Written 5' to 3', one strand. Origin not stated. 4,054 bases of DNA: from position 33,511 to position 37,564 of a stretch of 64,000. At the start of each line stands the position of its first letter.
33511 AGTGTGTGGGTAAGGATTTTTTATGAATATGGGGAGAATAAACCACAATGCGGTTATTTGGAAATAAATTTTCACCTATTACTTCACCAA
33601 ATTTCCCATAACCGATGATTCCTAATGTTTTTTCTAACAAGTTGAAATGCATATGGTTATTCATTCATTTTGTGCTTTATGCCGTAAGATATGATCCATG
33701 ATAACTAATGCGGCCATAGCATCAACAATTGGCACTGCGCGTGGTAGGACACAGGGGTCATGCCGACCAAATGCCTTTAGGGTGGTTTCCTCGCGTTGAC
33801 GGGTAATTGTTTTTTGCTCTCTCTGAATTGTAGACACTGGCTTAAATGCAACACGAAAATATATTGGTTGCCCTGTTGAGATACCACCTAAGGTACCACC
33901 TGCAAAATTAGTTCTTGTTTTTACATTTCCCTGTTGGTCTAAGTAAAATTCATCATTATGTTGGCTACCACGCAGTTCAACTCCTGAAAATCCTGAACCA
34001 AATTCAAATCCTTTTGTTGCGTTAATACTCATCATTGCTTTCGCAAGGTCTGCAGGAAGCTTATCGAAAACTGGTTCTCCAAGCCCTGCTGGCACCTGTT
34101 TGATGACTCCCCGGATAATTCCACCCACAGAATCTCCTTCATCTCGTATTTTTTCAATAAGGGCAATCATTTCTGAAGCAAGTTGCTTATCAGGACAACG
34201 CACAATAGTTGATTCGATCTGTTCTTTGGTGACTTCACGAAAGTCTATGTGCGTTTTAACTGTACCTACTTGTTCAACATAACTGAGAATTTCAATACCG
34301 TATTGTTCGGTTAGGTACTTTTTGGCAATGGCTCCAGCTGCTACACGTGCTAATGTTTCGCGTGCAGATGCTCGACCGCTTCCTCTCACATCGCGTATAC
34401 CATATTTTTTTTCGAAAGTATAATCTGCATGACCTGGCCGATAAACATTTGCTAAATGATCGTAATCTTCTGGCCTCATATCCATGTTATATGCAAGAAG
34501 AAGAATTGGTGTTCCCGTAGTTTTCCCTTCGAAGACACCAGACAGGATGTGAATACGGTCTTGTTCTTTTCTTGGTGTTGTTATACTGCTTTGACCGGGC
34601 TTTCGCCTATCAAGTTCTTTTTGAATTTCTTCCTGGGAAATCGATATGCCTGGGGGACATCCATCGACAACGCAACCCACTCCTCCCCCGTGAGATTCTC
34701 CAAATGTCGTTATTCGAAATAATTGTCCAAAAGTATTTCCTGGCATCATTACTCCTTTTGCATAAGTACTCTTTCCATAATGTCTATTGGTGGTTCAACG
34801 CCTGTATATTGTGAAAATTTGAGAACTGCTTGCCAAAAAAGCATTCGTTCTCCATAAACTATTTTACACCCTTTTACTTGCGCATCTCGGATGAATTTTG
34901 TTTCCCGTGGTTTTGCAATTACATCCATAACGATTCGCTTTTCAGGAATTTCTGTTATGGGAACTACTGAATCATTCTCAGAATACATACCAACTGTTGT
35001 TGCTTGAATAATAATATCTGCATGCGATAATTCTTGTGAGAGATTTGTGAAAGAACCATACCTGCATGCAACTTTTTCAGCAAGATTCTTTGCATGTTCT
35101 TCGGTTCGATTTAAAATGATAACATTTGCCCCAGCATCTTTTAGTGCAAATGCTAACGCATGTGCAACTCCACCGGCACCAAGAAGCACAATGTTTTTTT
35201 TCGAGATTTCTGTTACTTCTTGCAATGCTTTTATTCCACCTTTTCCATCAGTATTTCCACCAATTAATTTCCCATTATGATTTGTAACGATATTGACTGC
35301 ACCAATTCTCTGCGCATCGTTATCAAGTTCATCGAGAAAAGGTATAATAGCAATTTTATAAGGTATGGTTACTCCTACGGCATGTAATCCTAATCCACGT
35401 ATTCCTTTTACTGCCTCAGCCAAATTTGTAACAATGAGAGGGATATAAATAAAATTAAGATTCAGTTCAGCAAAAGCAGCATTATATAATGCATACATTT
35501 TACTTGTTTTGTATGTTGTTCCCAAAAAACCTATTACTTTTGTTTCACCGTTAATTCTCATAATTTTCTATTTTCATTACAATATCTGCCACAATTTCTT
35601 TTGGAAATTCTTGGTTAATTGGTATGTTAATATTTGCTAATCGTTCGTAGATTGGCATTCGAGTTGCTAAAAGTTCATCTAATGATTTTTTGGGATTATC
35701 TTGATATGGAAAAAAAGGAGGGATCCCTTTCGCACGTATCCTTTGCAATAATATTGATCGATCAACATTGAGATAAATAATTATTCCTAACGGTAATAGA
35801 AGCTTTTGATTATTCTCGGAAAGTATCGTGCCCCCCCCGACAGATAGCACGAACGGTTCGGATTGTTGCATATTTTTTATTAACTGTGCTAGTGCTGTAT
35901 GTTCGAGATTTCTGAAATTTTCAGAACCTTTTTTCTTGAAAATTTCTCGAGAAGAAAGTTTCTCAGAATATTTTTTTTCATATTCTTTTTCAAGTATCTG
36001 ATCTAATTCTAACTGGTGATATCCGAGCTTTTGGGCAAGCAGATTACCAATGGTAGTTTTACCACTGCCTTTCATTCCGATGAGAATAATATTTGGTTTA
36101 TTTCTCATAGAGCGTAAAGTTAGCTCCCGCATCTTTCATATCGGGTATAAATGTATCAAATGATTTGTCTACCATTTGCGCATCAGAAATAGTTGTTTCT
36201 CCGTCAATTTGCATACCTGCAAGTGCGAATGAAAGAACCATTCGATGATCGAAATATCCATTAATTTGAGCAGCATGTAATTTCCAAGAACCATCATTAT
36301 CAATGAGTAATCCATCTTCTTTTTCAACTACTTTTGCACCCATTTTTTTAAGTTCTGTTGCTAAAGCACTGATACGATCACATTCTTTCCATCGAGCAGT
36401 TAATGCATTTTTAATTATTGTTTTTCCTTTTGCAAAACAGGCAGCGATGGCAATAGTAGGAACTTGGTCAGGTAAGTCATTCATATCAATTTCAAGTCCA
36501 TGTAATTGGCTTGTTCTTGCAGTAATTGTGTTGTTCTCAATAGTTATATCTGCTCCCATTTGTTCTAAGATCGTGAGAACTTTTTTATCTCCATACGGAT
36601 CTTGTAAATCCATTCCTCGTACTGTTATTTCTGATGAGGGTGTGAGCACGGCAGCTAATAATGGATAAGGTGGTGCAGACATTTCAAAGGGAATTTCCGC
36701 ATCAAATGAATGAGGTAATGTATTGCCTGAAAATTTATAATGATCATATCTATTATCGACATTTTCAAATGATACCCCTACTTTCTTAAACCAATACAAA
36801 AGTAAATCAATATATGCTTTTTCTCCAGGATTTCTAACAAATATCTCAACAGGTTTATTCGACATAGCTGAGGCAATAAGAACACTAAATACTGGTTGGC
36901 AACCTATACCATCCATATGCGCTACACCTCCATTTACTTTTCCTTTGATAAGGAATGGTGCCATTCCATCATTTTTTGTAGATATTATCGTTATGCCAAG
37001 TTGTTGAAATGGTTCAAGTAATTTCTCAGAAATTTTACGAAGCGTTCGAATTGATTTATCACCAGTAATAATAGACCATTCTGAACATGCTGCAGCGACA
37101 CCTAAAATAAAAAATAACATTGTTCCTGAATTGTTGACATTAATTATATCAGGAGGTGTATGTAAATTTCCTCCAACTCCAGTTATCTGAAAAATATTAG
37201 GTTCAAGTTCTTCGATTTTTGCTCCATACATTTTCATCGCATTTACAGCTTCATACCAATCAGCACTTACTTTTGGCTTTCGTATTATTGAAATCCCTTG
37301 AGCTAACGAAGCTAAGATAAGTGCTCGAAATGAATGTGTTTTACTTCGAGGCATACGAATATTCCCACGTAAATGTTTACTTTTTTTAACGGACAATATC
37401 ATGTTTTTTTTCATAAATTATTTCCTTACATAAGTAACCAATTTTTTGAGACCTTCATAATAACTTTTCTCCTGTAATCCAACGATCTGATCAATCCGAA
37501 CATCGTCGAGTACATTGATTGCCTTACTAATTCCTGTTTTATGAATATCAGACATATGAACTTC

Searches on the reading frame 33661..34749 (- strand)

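Call 88: search_protein_families(library=pfam, proteins=[window:33661-34749:-], max_evalue=0.00001)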
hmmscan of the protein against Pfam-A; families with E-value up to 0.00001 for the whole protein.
window:33661-34749:- (362 aa): 1 family
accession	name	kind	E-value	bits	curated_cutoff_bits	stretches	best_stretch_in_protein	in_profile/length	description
PF01264.26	Chorismate_synt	-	9.6e-143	475.2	27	1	11-355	1-327/327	Chorismate synthase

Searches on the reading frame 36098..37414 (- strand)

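Call 88: search_protein_families(library=pfam, proteins=[window:36098-37414:-], max_evalue=0.00001)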
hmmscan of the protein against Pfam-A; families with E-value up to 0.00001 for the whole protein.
window:36098-37414:- (438 aa): 1 family
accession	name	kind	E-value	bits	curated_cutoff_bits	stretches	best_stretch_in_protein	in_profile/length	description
PF00275.25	EPSP_synthase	-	1.7e-82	277.8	22.8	1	9-425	1-416/417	EPSP synthase (3-phosphoshikimate 1-carboxyvinyltransferase)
